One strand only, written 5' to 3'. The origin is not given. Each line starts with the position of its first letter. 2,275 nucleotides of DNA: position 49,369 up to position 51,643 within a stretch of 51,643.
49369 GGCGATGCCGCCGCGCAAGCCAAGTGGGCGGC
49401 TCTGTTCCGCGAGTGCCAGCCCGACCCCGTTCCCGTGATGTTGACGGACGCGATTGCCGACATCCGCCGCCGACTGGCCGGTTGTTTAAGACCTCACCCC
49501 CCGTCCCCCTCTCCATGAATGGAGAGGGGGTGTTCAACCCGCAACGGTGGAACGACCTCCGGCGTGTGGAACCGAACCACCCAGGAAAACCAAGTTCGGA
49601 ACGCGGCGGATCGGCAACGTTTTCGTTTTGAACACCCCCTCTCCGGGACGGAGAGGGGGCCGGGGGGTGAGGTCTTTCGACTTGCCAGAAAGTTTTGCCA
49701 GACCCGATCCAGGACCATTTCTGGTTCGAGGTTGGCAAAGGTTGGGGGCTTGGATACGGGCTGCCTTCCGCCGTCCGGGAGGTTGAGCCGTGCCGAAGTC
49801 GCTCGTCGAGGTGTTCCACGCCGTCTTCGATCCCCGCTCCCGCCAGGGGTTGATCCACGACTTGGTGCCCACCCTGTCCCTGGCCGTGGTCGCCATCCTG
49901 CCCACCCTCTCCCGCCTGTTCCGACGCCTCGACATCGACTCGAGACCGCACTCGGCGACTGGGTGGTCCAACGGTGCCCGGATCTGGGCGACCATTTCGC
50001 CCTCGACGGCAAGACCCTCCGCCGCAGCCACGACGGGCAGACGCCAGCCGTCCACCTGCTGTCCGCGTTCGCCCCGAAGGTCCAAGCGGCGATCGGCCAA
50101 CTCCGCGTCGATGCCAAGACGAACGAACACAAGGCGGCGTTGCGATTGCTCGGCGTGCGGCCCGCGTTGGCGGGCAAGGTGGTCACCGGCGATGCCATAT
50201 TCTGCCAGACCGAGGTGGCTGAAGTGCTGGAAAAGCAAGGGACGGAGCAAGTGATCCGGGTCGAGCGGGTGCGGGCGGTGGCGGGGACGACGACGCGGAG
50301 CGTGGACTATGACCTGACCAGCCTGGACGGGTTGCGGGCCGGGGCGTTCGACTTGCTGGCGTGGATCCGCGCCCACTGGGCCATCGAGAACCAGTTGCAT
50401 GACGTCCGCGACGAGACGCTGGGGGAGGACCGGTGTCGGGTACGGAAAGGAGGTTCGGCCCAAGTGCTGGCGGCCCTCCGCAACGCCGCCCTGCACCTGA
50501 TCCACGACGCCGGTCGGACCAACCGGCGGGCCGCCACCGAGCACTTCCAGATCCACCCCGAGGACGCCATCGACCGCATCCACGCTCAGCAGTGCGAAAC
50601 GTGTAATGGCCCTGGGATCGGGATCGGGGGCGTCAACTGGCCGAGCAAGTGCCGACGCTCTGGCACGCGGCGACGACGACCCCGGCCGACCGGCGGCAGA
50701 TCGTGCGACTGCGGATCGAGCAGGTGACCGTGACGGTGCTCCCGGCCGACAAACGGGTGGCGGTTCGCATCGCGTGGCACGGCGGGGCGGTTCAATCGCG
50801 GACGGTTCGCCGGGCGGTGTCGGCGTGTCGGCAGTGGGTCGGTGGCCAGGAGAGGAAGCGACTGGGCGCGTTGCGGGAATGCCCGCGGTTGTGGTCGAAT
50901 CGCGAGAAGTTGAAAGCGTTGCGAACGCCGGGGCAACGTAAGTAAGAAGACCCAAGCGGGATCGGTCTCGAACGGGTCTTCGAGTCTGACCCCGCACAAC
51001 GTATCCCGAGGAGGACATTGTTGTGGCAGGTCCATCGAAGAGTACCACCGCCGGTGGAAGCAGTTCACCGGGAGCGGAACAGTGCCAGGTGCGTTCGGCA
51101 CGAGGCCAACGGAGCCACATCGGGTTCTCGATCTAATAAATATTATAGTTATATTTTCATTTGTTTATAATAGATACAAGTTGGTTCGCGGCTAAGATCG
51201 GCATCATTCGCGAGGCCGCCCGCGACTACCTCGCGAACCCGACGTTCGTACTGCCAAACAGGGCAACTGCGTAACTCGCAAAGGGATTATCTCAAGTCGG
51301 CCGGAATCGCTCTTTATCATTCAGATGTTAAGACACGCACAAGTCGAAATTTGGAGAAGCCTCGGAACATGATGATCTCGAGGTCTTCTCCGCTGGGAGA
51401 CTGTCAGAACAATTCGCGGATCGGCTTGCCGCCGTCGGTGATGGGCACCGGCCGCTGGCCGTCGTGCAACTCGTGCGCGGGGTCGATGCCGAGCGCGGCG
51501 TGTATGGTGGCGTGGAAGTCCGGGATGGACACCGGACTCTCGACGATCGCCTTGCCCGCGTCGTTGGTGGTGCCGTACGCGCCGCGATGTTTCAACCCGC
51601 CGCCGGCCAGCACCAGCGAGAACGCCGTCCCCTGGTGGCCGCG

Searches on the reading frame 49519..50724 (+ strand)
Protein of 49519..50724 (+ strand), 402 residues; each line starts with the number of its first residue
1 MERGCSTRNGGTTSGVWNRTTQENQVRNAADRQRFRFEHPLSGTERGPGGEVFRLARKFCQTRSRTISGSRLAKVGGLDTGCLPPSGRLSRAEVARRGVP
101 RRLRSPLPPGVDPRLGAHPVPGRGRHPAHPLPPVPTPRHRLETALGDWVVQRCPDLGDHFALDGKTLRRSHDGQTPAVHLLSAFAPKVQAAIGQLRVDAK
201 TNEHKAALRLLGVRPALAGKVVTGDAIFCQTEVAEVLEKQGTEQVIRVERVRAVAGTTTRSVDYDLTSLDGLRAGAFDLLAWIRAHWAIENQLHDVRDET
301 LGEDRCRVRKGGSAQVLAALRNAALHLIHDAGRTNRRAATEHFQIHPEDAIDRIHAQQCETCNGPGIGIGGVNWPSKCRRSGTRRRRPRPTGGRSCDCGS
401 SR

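Call 28: search_protein_families(library=pfam, proteins=[window:49519-50724:+], max_evalue=0.01)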
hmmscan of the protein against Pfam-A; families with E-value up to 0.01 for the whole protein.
window:49519-50724:+ (402 aa): 1 family
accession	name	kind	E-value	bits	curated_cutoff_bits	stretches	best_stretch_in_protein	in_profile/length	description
PF01609.27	DDE_Tnp_1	-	5.4e-13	49.6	23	1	158-325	5-198/200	Transposase DDE domain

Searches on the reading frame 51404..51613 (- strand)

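Call 28: search_protein_families(library=pfam, proteins=[window:51404-51613:-], max_evalue=0.01)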
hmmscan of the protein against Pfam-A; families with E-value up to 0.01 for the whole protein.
window:51404-51613:- (69 aa): 1 family
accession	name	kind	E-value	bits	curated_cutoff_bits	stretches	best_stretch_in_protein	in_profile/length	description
PF07394.17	DUF1501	-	4.5e-14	52.8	27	1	1-69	321-390/390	Protein of unknown function (DUF1501)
